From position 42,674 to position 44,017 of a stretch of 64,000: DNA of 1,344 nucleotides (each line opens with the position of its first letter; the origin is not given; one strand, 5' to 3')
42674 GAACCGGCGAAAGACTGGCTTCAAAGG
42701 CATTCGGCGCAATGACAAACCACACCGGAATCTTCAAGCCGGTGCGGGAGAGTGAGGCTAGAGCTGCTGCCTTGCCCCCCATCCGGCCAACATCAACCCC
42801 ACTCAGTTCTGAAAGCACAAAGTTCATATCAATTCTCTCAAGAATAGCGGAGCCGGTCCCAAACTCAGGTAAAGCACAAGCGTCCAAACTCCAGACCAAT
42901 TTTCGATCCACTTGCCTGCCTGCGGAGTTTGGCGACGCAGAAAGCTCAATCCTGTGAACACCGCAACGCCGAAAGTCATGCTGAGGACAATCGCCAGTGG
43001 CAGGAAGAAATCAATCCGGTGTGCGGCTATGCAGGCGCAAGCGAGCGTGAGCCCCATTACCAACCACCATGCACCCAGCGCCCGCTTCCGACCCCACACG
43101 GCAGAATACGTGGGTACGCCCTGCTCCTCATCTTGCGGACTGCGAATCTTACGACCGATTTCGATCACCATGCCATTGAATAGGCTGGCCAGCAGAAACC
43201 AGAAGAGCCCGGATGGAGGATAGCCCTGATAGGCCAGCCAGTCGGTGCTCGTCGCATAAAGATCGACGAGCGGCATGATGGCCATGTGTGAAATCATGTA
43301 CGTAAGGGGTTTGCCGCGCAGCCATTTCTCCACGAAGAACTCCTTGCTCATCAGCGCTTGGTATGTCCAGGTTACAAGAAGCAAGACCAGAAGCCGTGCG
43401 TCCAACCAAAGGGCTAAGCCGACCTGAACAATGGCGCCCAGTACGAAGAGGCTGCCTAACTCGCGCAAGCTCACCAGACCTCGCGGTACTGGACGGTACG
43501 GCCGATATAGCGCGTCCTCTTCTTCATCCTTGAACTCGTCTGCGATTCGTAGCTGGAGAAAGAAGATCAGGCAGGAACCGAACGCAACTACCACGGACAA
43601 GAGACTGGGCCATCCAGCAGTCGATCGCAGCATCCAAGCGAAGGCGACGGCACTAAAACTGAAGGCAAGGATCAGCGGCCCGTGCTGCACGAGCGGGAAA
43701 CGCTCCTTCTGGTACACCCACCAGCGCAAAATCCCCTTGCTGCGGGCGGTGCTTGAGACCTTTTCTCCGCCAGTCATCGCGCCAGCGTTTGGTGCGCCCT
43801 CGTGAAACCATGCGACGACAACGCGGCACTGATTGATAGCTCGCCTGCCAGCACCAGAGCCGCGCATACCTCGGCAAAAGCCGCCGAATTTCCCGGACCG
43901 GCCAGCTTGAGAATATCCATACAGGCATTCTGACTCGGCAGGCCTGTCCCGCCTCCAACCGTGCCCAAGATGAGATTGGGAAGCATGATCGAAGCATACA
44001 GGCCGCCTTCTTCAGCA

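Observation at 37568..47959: GC-rich 10.4-kb island encoding a translationally coupled lipid/isoprenoid-type pathway of unknown product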

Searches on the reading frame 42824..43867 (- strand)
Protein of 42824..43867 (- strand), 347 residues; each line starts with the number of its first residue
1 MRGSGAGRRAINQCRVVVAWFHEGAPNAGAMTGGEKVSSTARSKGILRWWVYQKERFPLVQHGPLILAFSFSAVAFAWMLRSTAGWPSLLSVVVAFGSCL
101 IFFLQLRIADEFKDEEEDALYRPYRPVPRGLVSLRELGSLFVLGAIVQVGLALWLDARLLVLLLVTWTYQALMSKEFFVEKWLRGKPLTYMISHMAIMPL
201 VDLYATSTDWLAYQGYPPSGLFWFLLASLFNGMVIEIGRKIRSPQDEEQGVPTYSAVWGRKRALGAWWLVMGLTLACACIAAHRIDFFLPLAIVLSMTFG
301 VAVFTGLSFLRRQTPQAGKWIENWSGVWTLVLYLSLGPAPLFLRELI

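Call 4: search_protein_families(library=pfam, proteins=[window:42824-43867:-])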
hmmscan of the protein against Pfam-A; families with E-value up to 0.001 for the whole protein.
window:42824-43867:- (347 aa): 1 family
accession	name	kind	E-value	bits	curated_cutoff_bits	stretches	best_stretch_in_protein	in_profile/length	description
PF01040.23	UbiA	-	1.1e-13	51.5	34.2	1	75-317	6-239/250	UbiA prenyltransferase family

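Call 5: search_protein_families(library=ncbifam, proteins=[window:42824-43867:-], max_evalue=0.01)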
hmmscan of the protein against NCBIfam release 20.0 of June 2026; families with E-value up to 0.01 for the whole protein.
window:42824-43867:- (347 aa): 8 families
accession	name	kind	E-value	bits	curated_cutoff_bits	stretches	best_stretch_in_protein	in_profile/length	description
NF010118.0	PRK13592.1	equivalog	3.2e-24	85.9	443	1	48-299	4-254/299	prenyltransferase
TIGR01476.1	chlor_syn_BchG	subfamily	6.6e-07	29.1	212.3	1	64-166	14-114/283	(bacterio)chlorophyll synthase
NF009523.0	PRK12884.1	equivalog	3.8e-06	26.3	269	1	87-170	35-117/279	prenyltransferase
NF005742.0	PRK07566.1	equivalog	9.9e-05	21.6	313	1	107-167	83-143/315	chlorophyll synthase ChlG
TIGR02056.1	ChlG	equivalog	0.00052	19.7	436.45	1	75-156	44-120/306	chlorophyll synthase ChlG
NF009522.0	PRK12883.1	equivalog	0.002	17.7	353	1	108-216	55-158/279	geranylgeranylglycerol-phosphate geranylgeranyltransferase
NF045897.1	SCO3242_trans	equivalog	0.004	16.8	260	1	85-153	26-92/287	SCO3242 family prenyltransferase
NF009521.0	PRK12882.1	equivalog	0.0048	16.2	296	0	111-170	60-123/280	geranylgeranylglycerol-phosphate geranylgeranyltransferase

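Call 9: find_homologous_proteins(query=window:42824-43777:-)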
Query window:42824-43777:- (317 aa): 4093 proteins with E <= 0.001 among 8000 candidates; the best 120 are listed.
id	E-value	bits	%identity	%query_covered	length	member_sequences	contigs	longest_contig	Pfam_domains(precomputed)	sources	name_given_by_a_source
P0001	1.8e-208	709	100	100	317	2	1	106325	PF01040.24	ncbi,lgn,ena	-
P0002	8.3e-173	592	84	97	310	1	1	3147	PF01040.24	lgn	-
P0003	2.9e-172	590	84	97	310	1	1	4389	PF01040.24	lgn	-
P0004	3.0e-172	590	85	97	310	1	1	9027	PF01040.24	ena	-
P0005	4.9e-171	586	84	97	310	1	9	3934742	PF01040.24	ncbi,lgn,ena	-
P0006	6.7e-170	583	83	96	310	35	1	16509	PF01040.24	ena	-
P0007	5.4e-168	576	81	98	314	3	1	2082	PF01040.24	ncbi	-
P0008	3.3e-167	574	81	96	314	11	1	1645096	PF01040.24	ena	-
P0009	4.2e-167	573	82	96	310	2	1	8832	PF01040.24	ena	-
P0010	4.3e-167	573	84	96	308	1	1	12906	PF01040.24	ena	-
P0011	6.7e-166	569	80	96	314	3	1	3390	PF01040.24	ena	-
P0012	4.6e-165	567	80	97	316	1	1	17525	PF01040.24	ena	-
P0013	1.3e-164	565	81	97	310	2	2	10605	PF01040.24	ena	-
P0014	1.9e-162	558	79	100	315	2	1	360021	PF01040.24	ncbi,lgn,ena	-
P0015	6.5e-162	556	79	98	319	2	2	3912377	PF01040.24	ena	-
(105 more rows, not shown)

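Call 12: find_related_loci(query=A1, collection=genome_contigs, flank=9000)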
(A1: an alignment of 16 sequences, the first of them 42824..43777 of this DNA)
Query A1 (317 aa) in genome_contigs; peptide patterns used: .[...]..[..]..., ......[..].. (x = any residue, [..] = any of these).
599 stretches matched a pattern (row limit reached: there are more); 541 encode a relative of the query (tblastn E <= 1e-3); the best 80 are kept; 80 distinct loci.
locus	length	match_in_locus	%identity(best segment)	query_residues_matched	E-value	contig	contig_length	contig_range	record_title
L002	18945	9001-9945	83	2-316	3e-171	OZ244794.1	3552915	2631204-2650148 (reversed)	MAG: Rhodothermales bacterium isolate 0164749d-39c0-4bbf-b47e-bcd39ac97e09 genome assembly, chromosome: 1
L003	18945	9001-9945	82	2-316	1e-170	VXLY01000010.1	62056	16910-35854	MAG: Rhodothermaceae bacterium isolate SB0661_bin_24 NODE_569_length_62056_cov_88.512105, whole genome shotgun sequence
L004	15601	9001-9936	82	5-316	6e-170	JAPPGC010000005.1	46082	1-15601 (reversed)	MAG: Bacteroidota bacterium isolate RHO1_bin_46 NODE_1648_length_46082_cov_43.343494, whole genome shotgun sequence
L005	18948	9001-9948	83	2-317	7e-168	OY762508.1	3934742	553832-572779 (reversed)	MAG: Rhodothermales bacterium isolate 68d32973-4033-4094-87ac-516b823d41a0 genome assembly, chromosome: 1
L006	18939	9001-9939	79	5-317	2e-166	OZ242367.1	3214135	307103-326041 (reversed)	MAG: Rhodothermales bacterium isolate 571183b6-2e0b-44cf-967d-8c50aa38ec23 genome assembly, chromosome: 1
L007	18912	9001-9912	82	13-316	7e-164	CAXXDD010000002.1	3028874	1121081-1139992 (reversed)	MAG: Longimicrobiales bacterium isolate b3959559-3b23-4102-94a7-0dacaa5f4209 genome assembly, contig: contig_2, whole ge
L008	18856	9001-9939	78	5-316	6e-157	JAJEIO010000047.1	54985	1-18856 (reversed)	MAG: Candidatus Latescibacterota bacterium isolate p16x65bins.25 k141_249565, whole genome shotgun sequence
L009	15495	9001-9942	79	1-316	8e-157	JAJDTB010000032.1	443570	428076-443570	MAG: Gemmatimonadetes bacterium isolate jk18x11bins.40 k141_1209800, whole genome shotgun sequence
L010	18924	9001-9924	81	9-316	5e-156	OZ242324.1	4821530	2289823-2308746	MAG: Longimicrobiales bacterium isolate 07de4c10-1fa3-4f23-aeab-92fd89ad4539 genome assembly, chromosome: 1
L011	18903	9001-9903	81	16-316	4e-155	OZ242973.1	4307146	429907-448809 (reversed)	MAG: Longimicrobiales bacterium isolate 604f19ae-e220-46ce-a052-2e0d8117235f genome assembly, chromosome: 1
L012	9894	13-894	81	24-317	2e-154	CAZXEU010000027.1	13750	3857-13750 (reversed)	MAG TPA_asm: uncultured Rhodothermaceae bacterium isolate SRP338948_co1_58 genome assembly, contig: k141_485168, whole g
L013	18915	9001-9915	77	13-316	1e-150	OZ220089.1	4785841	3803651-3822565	MAG: Candidatus Latescibacterota bacterium isolate 4e2a754f-172e-45f6-b93c-83e01e84db49 genome assembly, chromosome: 1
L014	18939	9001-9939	74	4-316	5e-151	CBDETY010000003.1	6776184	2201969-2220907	MAG: Candidatus Latescibacterota bacterium isolate 4ecebec3-674b-4d24-a34d-cb651c760dca genome assembly, contig: contig_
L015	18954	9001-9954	75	1-316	2e-150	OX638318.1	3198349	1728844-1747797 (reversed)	MAG: Rhodothermales bacterium isolate 55cba9af-49f2-4dbc-822e-66a085d3a702 genome assembly, chromosome: 1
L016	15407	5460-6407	71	2-317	2e-148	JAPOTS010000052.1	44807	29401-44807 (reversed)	MAG: Bacteroidetes bacterium isolate CAR3_bin_6 NODE_281_length_44807_cov_169.063, whole genome shotgun sequence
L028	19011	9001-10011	58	8-314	2e-108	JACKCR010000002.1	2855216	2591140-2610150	MAG: Candidatus Eisenbacteria bacterium isolate HK-STAS-EISE-1 HK-STAS-EISE-1_2, whole genome shotgun sequence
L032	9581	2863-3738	59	18-311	2e-107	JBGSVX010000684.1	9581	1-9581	MAG: Terrimicrobiaceae bacterium isolate JTS-AC467 k141_3917622, whole genome shotgun sequence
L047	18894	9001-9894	55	18-315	5e-104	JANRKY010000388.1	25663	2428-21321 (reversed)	MAG: Blastocatellia bacterium isolate bins.148 k141_3226823, whole genome shotgun sequence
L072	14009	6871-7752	55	18-314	7e-100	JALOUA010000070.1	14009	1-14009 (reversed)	MAG: Akkermansiaceae bacterium isolate Prado247 scaffold_8237, whole genome shotgun sequence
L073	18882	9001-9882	55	18-313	1e-99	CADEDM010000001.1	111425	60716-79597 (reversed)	MAG: uncultured Acidobacteria bacterium isolate Acidobacteria sp. RBC084 genome assembly, contig: MAG084_1, whole genome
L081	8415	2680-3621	52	5-317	3e-99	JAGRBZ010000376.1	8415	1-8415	MAG: Anaerolineae bacterium isolate HKST-UBA12 NODE_377_length_8415_cov_8.767810, whole genome shotgun sequence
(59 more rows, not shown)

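Call 20: search_solved_structures(query=window:42824-43777:-, max_evalue=1)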
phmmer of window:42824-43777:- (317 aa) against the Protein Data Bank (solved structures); distinct sequences matched with E-value up to 1: 3.
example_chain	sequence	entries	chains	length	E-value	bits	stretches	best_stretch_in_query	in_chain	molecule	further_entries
9sau_C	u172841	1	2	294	0.00087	21.7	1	49-136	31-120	Chlorophyll a synthase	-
9sas_C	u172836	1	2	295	0.00089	21.7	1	49-136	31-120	Chlorophyll a synthase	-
6m31_A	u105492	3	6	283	0.0082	18.5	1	71-159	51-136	Digeranylgeranylglyceryl phosphate synthase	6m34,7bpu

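Call 60: search_protein_families(library=pfam, proteins=[L028:5893-7596:+, L047:15934-17034:-, L073:4504-5991:-, L072:7801-8604:-, L081:3616-4287:-, L032:5682-6386:+], max_evalue=0.001)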
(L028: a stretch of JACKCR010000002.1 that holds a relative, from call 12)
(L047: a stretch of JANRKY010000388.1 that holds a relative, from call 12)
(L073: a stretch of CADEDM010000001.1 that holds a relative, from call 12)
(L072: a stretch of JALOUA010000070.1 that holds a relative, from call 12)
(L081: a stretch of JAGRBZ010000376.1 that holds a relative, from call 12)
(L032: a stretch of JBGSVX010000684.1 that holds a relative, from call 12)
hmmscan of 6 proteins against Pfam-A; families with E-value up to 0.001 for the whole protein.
L028:5893-7596:+ (567 aa): 0 families

L047:15934-17034:- (366 aa): 0 families

L073:4504-5991:- (495 aa): 2 families
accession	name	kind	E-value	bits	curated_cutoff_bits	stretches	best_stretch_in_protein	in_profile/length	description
PF16861.10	Carbam_trans_C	-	1.2e-41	142.6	27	1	327-495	2-170/170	Carbamoyltransferase C-terminus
PF02543.21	Carbam_trans_N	-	1.2e-08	35.2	24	1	209-279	276-346/346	Carbamoyltransferase N-terminus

L072:7801-8604:- (267 aa): 2 families
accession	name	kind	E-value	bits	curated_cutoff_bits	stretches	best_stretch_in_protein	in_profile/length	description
PF01936.24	NYN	-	2.8e-42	145.1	24.2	1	9-143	2-145/145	NYN domain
PF12872.13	OST-HTH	-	5.8e-15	55.4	23.8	1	178-235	7-65/71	OST-HTH/LOTUS domain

L081:3616-4287:- (223 aa): 3 families
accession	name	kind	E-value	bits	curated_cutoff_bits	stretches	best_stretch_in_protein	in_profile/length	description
PF01934.22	HepT-like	-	2.3e-30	105.2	23.5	1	120-216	1-120/120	Ribonuclease HepT-like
PF18765.7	Polbeta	-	2.7e-15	56.7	26.9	1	25-110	3-90/93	Polymerase beta, Nucleotidyltransferase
PF01909.29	NTP_transf_2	-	5.1e-11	43.2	21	1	27-103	6-89/93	Nucleotidyltransferase domain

L032:5682-6386:+ (234 aa): 1 family
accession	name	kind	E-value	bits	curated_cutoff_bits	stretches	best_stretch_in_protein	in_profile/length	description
PF00391.29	PEP-utilizers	-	5.6e-25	87.2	23.1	1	151-222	1-72/72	PEP-utilising enzyme, mobile domain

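Call 70: find_encoding_contigs(protein=P0363, flank=10000, max_places=4)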
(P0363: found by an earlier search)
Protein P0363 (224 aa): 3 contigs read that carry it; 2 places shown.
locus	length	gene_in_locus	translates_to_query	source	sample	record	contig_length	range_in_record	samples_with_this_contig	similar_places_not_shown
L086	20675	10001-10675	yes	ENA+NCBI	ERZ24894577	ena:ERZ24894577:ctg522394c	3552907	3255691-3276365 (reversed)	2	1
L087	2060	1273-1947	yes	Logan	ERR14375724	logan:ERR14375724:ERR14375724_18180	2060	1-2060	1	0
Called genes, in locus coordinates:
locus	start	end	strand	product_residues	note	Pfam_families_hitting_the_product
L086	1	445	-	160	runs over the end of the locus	-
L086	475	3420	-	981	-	PF11028:TMEM260_N, PF28495:TMEM260_2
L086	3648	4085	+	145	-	PF03739:LptF_LptG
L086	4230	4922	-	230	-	-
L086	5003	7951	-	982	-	PF11028:TMEM260_N, PF28495:TMEM260_2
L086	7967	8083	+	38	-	-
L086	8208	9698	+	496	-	PF03739:LptF_LptG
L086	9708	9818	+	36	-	-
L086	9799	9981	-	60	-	-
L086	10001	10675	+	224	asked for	PF00590:TP_methylase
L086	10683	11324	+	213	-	PF00753:Lactamase_B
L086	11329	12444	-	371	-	-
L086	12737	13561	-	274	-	PF00149:Metallophos, PF12850:Metallophos_2 (faint)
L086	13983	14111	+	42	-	-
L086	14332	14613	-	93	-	-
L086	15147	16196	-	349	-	-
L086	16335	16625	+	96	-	-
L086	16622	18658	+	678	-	PF13641:Glyco_tranf_2_3, PF00535:Glycos_transf_2, PF13632:Glyco_trans_2_3 (weak), PF13727:CoA_binding_3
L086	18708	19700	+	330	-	PF03255:ACCA, PF01039:Carboxyl_trans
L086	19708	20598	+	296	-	PF02749:QRPTase_N, PF01729:QRPTase_C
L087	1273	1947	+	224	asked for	PF00590:TP_methylase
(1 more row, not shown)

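Call 73: search_protein_families(library=padloc, proteins=[window:42824-43777:-], max_evalue=0.001)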
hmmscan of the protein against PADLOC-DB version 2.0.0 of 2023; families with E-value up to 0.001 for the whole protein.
window:42824-43777:- (317 aa): 0 families
